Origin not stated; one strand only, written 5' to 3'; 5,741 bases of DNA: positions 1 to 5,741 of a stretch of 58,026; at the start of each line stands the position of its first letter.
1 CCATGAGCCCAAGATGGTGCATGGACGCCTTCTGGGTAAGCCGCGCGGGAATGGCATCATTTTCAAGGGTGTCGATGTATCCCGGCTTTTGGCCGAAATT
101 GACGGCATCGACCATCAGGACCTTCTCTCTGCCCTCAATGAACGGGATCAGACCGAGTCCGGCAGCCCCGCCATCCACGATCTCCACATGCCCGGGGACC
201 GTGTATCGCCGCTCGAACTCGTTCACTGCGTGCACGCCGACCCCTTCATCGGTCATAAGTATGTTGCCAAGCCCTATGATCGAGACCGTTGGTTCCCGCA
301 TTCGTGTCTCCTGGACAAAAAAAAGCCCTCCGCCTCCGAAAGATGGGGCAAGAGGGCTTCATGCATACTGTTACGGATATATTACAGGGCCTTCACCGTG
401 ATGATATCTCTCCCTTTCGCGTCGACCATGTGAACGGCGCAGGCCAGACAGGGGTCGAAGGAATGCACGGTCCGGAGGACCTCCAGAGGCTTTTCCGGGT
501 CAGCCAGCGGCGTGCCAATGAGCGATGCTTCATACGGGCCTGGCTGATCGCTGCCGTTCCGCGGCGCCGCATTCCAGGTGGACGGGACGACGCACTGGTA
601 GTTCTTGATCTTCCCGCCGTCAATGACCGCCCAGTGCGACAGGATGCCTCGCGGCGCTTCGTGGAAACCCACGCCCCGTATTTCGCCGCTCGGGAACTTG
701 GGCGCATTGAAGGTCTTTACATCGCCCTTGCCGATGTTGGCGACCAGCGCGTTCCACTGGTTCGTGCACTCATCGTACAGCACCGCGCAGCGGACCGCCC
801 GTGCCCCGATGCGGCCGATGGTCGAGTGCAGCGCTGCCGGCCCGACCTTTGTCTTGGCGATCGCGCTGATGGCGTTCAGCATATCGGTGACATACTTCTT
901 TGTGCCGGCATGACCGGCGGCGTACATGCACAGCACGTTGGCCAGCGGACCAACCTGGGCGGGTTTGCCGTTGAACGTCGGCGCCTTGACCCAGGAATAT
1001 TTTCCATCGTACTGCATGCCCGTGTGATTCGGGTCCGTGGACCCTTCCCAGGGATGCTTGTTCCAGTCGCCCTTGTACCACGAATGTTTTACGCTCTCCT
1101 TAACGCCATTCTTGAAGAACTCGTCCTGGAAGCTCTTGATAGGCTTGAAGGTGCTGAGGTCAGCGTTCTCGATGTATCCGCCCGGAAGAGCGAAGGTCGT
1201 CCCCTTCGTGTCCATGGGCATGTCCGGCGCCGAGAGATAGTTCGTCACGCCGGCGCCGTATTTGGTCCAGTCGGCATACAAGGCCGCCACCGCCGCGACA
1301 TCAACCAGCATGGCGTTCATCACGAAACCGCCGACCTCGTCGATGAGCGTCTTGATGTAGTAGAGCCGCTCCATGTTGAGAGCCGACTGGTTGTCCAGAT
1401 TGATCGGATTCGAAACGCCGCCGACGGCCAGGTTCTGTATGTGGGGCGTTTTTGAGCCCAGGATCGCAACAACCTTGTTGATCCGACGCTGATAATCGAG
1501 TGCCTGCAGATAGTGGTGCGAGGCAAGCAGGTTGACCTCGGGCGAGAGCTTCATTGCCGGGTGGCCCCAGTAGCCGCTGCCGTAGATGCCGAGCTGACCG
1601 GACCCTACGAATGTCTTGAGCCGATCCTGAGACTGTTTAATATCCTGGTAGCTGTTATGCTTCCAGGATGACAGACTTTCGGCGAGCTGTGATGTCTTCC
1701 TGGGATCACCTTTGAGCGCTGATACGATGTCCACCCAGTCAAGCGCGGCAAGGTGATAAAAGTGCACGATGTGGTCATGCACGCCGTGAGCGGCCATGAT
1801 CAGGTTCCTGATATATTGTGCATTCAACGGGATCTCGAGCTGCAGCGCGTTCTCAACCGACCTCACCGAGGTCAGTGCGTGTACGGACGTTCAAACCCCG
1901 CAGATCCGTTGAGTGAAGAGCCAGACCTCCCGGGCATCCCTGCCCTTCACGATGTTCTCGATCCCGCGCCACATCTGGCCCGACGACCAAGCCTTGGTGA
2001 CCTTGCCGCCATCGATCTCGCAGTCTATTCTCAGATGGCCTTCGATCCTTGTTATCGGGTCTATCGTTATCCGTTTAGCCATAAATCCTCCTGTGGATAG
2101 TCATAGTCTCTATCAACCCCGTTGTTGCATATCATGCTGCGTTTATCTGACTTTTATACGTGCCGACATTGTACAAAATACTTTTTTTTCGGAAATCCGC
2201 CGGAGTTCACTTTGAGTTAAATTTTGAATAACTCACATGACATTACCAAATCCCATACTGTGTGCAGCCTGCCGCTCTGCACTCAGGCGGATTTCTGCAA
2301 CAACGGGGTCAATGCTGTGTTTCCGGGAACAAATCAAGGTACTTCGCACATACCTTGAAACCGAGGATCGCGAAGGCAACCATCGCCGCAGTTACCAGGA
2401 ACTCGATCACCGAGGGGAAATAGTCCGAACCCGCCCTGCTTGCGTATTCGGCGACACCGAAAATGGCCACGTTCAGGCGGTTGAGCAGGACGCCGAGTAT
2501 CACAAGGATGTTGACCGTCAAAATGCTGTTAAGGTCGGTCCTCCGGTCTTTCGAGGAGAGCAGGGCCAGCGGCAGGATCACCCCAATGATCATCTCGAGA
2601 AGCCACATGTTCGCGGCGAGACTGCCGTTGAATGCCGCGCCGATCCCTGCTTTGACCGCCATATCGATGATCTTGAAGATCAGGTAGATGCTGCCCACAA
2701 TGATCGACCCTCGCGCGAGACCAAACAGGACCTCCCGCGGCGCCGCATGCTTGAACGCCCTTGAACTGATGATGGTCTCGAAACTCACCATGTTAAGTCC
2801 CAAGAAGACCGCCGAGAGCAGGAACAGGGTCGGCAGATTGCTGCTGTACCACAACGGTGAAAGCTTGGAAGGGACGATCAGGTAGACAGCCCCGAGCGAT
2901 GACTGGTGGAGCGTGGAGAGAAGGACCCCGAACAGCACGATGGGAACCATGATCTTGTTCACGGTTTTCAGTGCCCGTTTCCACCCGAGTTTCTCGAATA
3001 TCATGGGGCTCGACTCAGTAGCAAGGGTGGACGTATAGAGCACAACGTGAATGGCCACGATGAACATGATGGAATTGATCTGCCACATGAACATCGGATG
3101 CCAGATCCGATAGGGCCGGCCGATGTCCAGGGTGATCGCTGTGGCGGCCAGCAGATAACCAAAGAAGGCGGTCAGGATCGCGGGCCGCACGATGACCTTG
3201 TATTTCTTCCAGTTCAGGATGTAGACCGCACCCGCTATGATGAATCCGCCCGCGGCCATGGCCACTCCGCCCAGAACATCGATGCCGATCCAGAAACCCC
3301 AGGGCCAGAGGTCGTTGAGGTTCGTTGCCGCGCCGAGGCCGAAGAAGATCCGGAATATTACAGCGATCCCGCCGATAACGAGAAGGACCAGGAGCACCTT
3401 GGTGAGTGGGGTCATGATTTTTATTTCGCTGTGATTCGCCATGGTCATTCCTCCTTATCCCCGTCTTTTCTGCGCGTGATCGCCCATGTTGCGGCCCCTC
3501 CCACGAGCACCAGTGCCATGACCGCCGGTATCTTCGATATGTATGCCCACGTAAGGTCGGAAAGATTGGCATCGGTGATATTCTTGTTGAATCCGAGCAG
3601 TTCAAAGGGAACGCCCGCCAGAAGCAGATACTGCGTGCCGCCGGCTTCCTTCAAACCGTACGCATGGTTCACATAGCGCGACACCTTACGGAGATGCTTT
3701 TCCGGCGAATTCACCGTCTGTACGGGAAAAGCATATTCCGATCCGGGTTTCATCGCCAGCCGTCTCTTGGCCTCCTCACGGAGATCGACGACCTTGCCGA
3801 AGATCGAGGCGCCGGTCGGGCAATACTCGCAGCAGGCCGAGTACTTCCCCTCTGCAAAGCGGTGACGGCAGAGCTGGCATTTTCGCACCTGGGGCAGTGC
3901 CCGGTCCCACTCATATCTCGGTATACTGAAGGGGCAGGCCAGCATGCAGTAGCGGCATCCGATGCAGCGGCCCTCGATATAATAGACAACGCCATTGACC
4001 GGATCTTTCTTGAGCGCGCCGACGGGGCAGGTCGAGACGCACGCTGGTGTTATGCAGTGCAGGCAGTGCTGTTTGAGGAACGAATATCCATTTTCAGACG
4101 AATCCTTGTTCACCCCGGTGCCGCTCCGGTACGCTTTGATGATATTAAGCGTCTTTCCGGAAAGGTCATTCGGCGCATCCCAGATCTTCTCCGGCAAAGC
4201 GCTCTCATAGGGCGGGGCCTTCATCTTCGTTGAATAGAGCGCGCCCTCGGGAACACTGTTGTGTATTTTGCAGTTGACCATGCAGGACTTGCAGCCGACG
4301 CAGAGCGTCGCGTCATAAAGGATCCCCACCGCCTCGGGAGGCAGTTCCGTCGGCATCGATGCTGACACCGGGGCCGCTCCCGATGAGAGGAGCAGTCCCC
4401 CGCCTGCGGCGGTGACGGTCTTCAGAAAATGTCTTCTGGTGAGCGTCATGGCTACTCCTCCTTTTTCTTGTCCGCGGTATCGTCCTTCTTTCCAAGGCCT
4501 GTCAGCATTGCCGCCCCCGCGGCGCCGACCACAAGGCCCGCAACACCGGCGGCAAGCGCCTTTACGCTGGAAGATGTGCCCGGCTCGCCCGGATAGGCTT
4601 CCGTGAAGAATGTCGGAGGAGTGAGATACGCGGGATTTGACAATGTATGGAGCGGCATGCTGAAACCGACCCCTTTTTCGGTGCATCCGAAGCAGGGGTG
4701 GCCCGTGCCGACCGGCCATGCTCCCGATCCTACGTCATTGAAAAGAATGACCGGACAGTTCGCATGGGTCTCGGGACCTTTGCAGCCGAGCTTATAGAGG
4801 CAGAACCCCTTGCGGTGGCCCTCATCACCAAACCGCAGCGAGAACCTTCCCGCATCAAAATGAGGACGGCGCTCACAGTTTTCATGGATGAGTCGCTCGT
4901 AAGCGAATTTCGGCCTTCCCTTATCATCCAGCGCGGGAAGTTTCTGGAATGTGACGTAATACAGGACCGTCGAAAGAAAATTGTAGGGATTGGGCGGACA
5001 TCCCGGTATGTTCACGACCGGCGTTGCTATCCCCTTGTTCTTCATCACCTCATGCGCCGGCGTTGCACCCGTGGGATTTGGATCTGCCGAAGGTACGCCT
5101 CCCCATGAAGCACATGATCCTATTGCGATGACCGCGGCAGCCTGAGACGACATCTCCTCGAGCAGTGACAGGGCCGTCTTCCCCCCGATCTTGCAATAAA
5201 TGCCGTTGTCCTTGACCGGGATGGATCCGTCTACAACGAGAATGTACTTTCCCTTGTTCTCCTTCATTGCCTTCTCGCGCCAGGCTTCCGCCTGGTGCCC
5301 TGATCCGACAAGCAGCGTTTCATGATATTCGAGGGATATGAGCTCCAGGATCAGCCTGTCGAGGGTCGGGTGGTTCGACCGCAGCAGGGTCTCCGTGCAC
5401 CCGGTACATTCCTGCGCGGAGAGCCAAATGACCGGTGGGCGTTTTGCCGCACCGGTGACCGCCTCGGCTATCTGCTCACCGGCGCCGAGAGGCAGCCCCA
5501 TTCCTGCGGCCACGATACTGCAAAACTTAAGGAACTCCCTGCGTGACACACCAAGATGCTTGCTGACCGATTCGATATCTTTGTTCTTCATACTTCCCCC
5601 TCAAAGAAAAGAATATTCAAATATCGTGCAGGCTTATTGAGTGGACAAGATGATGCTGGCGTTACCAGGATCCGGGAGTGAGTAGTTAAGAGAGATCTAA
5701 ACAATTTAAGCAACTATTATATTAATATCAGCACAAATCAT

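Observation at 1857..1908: In-frame UGA replaces the second Cys of the N-terminal RxCGxC nickel motif of the [NiFe] hydrogenase large subunit, and a SECIS-like hairpin follows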

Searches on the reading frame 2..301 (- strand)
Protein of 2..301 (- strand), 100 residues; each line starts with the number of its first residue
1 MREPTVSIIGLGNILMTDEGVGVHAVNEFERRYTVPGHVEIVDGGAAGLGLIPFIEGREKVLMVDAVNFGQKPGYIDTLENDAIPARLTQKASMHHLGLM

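Call 25: search_protein_families(library=pfam, proteins=[window:2-301:-], max_evalue=0.00001)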
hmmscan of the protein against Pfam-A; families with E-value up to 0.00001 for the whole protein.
window:2-301:- (100 aa): 1 family
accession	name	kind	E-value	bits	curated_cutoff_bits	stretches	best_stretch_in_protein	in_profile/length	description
PF01750.23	HycI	-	6.6e-21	75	23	1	23-99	1-78/130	Hydrogenase maturation protease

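Call 39: search_protein_families(library=ncbifam, proteins=[window:2-301:-], max_evalue=1e-10)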
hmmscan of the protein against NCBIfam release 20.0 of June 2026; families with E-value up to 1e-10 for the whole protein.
window:2-301:- (100 aa): 6 families
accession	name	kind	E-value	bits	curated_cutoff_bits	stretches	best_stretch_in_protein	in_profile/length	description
TIGR00140.1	hupD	subfamily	8.9e-32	110.1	151.8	1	7-99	2-94/151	HyaD/HybD family hydrogenase maturation endopeptidase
TIGR00072.1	hydrog_prot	superfamily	4.6e-28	98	47.45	1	8-99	2-93/145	hydrogenase maturation protease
NF007777.0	PRK10466.1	equivalog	1.4e-26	93.2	190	1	7-99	4-97/164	HyaD/HybD family hydrogenase maturation endopeptidase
NF007616.0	PRK10264.1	equivalog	5e-21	75.3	261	1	1-95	1-96/195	hydrogenase 1 maturation protease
NF045519.1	NiFeSe_H2_mat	exception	3.2e-18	66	190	1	7-99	4-95/152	NiFeSe hydrogenase maturation protease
TIGR00130.1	frhD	equivalog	3e-13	50.1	134.95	1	6-96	5-97/153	coenzyme F420-reducing hydrogenase, FrhD protein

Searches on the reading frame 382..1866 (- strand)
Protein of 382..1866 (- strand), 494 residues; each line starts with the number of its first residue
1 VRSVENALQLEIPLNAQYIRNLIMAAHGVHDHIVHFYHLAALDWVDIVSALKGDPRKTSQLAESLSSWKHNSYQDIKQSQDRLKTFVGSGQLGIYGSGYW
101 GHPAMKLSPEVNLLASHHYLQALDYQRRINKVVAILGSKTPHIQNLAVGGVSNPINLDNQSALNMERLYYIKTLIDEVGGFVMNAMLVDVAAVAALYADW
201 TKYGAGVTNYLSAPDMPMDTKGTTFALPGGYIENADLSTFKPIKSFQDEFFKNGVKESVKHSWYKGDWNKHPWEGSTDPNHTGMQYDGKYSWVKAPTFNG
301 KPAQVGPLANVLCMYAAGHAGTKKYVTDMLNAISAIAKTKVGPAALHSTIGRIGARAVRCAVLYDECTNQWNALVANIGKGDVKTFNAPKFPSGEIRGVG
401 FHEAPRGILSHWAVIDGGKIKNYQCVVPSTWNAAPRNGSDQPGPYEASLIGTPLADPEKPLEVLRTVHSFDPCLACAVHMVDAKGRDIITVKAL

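Call 55: find_encoding_contigs(protein=window:382-1866:-, flank=3000, max_places=4)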
Protein window:382-1866:- (494 aa): no gene with exactly this product is on record in the collection.

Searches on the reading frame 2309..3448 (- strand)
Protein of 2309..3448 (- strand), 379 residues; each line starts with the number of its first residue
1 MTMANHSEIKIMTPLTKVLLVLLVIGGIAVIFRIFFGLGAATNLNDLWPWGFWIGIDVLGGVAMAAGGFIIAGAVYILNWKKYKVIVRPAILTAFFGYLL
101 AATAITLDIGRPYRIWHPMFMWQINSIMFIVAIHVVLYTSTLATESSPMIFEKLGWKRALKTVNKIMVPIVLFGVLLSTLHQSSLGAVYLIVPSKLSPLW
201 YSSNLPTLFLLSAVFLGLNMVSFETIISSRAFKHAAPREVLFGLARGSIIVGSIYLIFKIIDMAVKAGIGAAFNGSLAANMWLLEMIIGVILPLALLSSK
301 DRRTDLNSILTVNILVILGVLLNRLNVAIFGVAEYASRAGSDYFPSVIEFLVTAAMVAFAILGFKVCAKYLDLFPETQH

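Call 25: search_protein_families(library=pfam, proteins=[window:2309-3448:-], max_evalue=0.00001)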
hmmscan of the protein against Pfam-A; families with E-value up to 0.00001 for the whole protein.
window:2309-3448:- (379 aa): 1 family
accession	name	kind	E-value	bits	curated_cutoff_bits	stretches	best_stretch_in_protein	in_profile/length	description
PF03916.19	NrfD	-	1.6e-16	61.3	25.8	1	45-331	6-308/313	Polysulphide reductase, NrfD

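Call 39: search_protein_families(library=ncbifam, proteins=[window:2309-3448:-], max_evalue=1e-10)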
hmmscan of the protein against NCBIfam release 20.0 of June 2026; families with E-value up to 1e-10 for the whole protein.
window:2309-3448:- (379 aa): 3 families
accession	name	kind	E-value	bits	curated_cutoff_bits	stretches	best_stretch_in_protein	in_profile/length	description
NF045714.1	sulf_resp_HmcC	equivalog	1.5e-87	294.4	550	1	13-376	2-370/376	sulfate respiration complex protein HmcC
NF008133.1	PRK10881.1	equivalog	1.8e-85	287.7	450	1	6-376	6-376/377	Ni/Fe-hydrogenase cytochrome b subunit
NF041784.1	mnquin_red_QrcD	equivalog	1.9e-30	106.5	570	1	16-377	22-404/408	menaquinone reductase integral membrane subunit QrcD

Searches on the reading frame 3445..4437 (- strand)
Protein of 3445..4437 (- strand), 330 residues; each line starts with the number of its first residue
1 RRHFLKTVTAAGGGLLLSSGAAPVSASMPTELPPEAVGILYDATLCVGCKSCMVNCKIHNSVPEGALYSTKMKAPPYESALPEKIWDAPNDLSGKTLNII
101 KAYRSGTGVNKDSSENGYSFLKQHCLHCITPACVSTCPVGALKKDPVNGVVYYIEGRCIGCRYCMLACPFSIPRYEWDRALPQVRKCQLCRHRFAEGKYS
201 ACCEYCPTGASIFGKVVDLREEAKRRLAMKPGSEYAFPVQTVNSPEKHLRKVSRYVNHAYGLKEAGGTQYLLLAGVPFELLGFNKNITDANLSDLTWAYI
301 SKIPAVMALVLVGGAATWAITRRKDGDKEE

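Call 39: search_protein_families(library=ncbifam, proteins=[window:3445-4437:-], max_evalue=1e-10)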
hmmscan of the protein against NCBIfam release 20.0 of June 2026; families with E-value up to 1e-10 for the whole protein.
window:3445-4437:- (330 aa): 18 families
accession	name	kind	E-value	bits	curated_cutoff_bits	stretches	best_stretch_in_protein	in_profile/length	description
NF008134.0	PRK10882.1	equivalog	1e-105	353.5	263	1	1-285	4-277/329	hydrogenase 2 operon protein HybA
NF045715.1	sulf_resp_HmcB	equivalog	6.6e-63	212.6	420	1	1-327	2-288/307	sulfate respiration complex iron-sulfur protein HmcB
TIGR03149.1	cyt_nit_nrfC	equivalog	1.3e-32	113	377.6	1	114-231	83-199/225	cytochrome c nitrite reductase Fe-S protein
TIGR01582.1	FDH-beta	equivalog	2.1e-32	112.4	334.7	1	34-228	19-194/283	formate dehydrogenase subunit beta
TIGR02951.1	DMSO_dmsB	equivalog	3.3e-30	105.2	214.1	1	113-221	51-158/161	DMSO/selenate family reductase complex B subunit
NF011569.0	PRK14993.1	equivalog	1.1e-25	90.5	416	1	115-223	90-195/244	tetrathionate reductase subunit TtrB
NF045797.1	DsrO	equivalog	2.4e-23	82.8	200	1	120-230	98-216/235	sulfate reduction electron transfer complex DsrMKJOP subunit DsrO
NF041715.1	arsenate_red_ArrB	equivalog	4.3e-23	82.1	450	0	115-174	47-105/233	arsenate respiratory reductase iron-sulfur subunit ArrB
NF041782.1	mnquin_red_QrcC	equivalog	1.5e-22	80.5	400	1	97-179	39-123/239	menaquinone reductase iron-sulfur cluster-binding subunit QrcC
NF042979.1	EthbenzDh_ebdB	equivalog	3.1e-17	62.5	740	1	118-222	146-248/354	ethylbenzene dehydrogenase subunit beta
TIGR03478.1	DMSO_red_II_bet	subfamily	7.5e-17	61.2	480.7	1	115-218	121-222/321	DMSO reductase family type II enzyme, iron-sulfur subunit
NF038355.1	FDH3_beta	equivalog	4.6e-16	59.4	240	1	119-190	48-121/180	formate dehydrogenase FDH3 subunit beta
TIGR01660.1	narH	equivalog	2.2e-15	56.1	524.05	1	120-207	178-263/492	nitrate reductase subunit beta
NF009408.0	PRK12769.1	equivalog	2.7e-15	55.6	1003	1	124-227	55-158/659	formate-dependent uric acid utilization protein AegA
NF009451.0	PRK12809.1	equivalog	2e-13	49.5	1154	1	124-211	55-134/639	formate-dependent uric acid utilization protein YgfT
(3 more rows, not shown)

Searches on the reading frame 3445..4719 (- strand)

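Call 25: search_protein_families(library=pfam, proteins=[window:3445-4719:-], max_evalue=0.00001)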
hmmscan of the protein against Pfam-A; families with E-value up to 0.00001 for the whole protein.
window:3445-4719:- (424 aa): 6 families
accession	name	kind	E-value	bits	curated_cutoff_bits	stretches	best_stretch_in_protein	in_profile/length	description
PF13247.11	Fer4_11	-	4.1e-21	75.5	26.2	1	213-309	4-99/100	4Fe-4S dicluster domain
PF12838.12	Fer4_7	-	3.1e-09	37.6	27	1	218-265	1-51/52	4Fe-4S dicluster domain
PF12837.12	Fer4_6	-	1.5e-06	28.3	25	0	244-265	1-22/24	4Fe-4S binding domain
PF00037.32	Fer4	-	2.1e-06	27.7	21.1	0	245-265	1-21/24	4Fe-4S binding domain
PF12797.12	Fer4_2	-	3.8e-06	26.9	24.5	0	244-264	2-22/22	4Fe-4S binding domain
PF13187.11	Fer4_9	-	9e-06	26.1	27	0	140-235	2-51/52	4Fe-4S dicluster domain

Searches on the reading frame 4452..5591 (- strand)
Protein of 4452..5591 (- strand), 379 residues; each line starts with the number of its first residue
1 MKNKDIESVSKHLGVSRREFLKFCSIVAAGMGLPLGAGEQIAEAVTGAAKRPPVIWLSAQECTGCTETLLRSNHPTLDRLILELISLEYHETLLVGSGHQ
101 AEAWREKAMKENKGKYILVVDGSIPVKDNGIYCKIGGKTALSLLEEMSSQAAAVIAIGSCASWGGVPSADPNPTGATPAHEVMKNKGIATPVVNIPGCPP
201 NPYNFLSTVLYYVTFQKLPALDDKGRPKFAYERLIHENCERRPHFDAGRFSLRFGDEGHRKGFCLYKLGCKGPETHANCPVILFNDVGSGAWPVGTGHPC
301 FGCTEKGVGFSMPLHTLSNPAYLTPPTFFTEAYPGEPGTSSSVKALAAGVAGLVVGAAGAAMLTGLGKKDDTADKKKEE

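Call 25: search_protein_families(library=pfam, proteins=[window:4452-5591:-], max_evalue=0.00001)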
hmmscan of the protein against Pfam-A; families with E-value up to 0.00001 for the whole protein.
window:4452-5591:- (379 aa): 2 families
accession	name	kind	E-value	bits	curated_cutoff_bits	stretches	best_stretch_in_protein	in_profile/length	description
PF01058.29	Oxidored_q6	-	5.9e-30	104.1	27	1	62-211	1-127/128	NADH ubiquinone oxidoreductase, 20 Kd subunit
PF14720.11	NiFe_hyd_SSU_C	-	3.8e-27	94.9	27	1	231-309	1-73/80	NiFe/NiFeSe hydrogenase small subunit C-terminal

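Call 39: search_protein_families(library=ncbifam, proteins=[window:4452-5591:-], max_evalue=1e-10)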
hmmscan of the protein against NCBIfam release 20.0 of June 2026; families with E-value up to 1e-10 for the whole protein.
window:4452-5591:- (379 aa): 3 families
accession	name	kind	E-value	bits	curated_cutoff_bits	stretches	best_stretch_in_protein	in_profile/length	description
NF007779.0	PRK10468.1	equivalog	2.9e-144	480.6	659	1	9-375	7-369/372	hydrogenase 2 small subunit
TIGR00391.1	hydA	subfamily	1.2e-131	439.2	179.5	1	4-361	4-352/365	hydrogenase small subunit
NF045520.1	H2_NiFeSe_small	exception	6.3e-72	242.6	470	1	15-307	2-303/314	NiFeSe hydrogenase small subunit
